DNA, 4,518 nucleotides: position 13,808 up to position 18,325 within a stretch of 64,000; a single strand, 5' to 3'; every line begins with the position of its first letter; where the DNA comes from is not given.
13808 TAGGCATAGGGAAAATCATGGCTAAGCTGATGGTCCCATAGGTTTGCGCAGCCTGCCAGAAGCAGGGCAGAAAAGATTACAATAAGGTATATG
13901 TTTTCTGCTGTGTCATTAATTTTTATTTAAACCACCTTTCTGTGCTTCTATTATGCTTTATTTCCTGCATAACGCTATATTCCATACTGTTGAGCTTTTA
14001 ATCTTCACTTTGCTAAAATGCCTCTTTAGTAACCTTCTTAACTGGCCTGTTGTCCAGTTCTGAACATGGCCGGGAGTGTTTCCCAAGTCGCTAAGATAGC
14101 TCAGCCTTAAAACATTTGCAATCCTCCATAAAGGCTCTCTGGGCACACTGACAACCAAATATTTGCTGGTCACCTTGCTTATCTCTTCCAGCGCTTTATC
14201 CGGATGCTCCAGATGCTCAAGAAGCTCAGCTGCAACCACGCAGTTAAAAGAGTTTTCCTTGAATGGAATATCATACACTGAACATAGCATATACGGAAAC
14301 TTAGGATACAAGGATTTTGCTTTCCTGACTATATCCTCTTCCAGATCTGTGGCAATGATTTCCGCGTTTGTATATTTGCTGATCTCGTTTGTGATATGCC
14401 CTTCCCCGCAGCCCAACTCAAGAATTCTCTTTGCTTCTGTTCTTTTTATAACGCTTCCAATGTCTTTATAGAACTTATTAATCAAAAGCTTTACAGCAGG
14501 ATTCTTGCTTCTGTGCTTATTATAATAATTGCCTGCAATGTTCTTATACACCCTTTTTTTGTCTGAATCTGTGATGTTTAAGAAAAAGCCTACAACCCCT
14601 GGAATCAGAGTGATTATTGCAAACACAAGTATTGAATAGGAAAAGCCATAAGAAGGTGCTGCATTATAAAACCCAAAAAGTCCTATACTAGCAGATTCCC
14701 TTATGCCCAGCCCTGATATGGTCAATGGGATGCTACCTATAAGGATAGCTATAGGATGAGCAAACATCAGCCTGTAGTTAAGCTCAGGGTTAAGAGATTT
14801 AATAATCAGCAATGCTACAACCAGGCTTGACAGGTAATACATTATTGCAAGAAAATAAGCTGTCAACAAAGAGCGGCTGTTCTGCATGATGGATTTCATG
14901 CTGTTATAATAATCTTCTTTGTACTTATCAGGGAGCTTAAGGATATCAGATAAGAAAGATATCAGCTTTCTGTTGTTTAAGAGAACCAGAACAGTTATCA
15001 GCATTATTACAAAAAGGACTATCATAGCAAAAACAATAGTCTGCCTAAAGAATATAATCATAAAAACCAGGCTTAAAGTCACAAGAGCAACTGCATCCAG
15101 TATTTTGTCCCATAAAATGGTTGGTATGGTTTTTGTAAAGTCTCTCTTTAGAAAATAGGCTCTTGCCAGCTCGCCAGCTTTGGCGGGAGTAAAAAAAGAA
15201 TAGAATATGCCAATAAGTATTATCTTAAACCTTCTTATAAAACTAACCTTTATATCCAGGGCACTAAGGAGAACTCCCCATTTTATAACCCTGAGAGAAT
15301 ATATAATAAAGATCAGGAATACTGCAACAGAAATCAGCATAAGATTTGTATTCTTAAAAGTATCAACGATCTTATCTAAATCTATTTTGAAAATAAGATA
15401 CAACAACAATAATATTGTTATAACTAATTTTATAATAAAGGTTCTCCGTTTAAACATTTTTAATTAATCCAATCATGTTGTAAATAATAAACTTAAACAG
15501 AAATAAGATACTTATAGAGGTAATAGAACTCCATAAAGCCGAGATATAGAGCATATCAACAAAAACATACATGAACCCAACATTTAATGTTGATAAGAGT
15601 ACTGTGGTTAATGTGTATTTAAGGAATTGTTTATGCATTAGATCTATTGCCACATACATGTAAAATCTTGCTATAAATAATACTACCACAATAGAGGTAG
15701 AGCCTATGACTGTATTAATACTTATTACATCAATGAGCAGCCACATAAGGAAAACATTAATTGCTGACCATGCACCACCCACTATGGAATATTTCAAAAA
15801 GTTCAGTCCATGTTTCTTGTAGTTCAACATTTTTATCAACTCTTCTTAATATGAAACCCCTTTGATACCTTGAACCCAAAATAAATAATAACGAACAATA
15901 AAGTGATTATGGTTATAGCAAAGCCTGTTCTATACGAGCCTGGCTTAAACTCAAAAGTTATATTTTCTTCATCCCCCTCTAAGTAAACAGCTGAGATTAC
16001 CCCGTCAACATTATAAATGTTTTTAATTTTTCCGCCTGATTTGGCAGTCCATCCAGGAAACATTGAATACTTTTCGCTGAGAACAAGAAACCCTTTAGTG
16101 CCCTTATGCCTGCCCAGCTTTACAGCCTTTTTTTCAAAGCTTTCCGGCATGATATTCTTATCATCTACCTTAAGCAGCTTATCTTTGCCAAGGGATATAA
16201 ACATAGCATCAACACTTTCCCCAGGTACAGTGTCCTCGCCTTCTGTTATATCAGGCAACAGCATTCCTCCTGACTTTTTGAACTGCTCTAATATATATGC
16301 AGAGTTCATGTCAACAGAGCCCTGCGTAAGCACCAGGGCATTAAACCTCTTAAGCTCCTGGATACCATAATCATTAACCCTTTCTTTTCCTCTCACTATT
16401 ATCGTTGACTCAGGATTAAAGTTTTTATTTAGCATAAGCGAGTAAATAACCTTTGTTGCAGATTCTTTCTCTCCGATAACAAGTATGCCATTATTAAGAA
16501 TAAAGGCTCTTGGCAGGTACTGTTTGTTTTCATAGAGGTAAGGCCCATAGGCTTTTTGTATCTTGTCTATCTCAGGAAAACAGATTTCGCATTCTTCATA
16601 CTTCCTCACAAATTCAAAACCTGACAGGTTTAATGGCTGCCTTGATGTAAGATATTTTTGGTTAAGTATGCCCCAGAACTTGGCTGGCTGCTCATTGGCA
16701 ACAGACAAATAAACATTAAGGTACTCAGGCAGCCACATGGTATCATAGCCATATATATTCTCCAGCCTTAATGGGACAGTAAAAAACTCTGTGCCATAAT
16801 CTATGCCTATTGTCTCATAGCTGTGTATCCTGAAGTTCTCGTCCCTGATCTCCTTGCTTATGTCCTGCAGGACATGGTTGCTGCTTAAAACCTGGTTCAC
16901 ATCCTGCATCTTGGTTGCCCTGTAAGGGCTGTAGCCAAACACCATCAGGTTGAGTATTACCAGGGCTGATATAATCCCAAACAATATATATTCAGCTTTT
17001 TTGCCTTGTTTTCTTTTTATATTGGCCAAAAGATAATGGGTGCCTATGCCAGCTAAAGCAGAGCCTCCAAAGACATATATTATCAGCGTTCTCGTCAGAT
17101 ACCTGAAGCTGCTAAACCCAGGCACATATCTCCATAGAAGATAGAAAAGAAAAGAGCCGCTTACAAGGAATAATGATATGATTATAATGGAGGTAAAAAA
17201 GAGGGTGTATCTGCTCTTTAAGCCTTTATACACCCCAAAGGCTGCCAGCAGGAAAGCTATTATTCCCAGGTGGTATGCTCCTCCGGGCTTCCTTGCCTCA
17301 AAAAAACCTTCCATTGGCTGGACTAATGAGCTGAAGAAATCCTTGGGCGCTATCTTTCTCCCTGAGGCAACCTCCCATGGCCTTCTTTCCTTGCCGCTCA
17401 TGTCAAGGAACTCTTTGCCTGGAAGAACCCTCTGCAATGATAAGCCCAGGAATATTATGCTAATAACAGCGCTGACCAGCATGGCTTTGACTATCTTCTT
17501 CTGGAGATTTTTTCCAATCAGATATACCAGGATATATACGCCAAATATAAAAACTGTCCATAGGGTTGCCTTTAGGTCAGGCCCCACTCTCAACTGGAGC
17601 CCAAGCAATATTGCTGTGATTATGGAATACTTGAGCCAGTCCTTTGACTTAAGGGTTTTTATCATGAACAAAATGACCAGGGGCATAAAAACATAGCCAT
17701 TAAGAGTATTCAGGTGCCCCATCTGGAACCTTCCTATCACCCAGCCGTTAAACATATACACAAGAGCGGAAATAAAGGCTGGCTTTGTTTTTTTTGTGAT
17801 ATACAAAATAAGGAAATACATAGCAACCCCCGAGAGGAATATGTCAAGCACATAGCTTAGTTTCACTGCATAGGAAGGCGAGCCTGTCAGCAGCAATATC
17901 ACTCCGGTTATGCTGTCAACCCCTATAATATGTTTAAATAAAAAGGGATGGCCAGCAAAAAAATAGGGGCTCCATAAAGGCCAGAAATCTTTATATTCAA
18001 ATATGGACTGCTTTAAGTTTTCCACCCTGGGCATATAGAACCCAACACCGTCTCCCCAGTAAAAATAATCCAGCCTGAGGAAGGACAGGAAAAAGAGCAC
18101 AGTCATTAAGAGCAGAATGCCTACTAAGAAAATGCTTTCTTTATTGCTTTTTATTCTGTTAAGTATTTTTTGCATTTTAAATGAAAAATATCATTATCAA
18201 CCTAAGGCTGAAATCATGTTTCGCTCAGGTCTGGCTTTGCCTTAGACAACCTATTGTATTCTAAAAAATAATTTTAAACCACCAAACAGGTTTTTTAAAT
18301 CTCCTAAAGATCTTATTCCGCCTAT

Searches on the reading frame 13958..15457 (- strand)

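Call 5: search_protein_families(library=pfam, proteins=[window:13958-15457:-], max_evalue=0.01)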
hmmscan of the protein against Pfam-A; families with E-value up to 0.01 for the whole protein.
window:13958-15457:- (499 aa): 10 families
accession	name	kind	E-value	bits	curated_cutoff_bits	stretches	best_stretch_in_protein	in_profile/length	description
PF03706.18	LPG_synthase_TM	-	2.8e-40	139.1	33.4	1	8-290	2-302/302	Lysylphosphatidylglycerol synthase TM region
PF08241.18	Methyltransf_11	-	2.6e-16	60.5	21.2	1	346-430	1-87/95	Methyltransferase domain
PF13649.12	Methyltransf_25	-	1.3e-15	58.2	27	1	345-430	1-93/97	Methyltransferase domain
PF13847.12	Methyltransf_31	-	4e-13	49.7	27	1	341-439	3-112/145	Methyltransferase domain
PF13489.12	Methyltransf_23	-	5.8e-11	42.8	27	1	340-479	21-156/164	Methyltransferase domain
PF08242.18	Methyltransf_12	-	1.1e-09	39.3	30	1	346-429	1-91/98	Methyltransferase domain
PF05219.18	DREV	-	2.3e-05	24.1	26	1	339-430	92-178/265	DREV methyltransferase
PF07021.18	MetW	-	0.0001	22.4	21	1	341-447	13-118/193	Methionine biosynthesis protein MetW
PF01209.24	Ubie_methyltran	-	0.00056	19.8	20.1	1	305-429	10-142/233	ubiE/COQ5 methyltransferase family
PF13679.12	Methyltransf_32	-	0.0085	16.5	27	0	326-387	6-76/143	Methyltransferase domain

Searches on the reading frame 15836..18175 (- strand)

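Call 5: search_protein_families(library=pfam, proteins=[window:15836-18175:-], max_evalue=0.01)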
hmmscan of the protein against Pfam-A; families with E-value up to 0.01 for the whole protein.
window:15836-18175:- (779 aa): 1 family
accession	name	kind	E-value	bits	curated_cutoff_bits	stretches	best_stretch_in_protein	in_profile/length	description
PF09586.16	YfhO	-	7.2e-08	31.7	28.5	1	106-416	94-388/835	Bacterial membrane protein YfhO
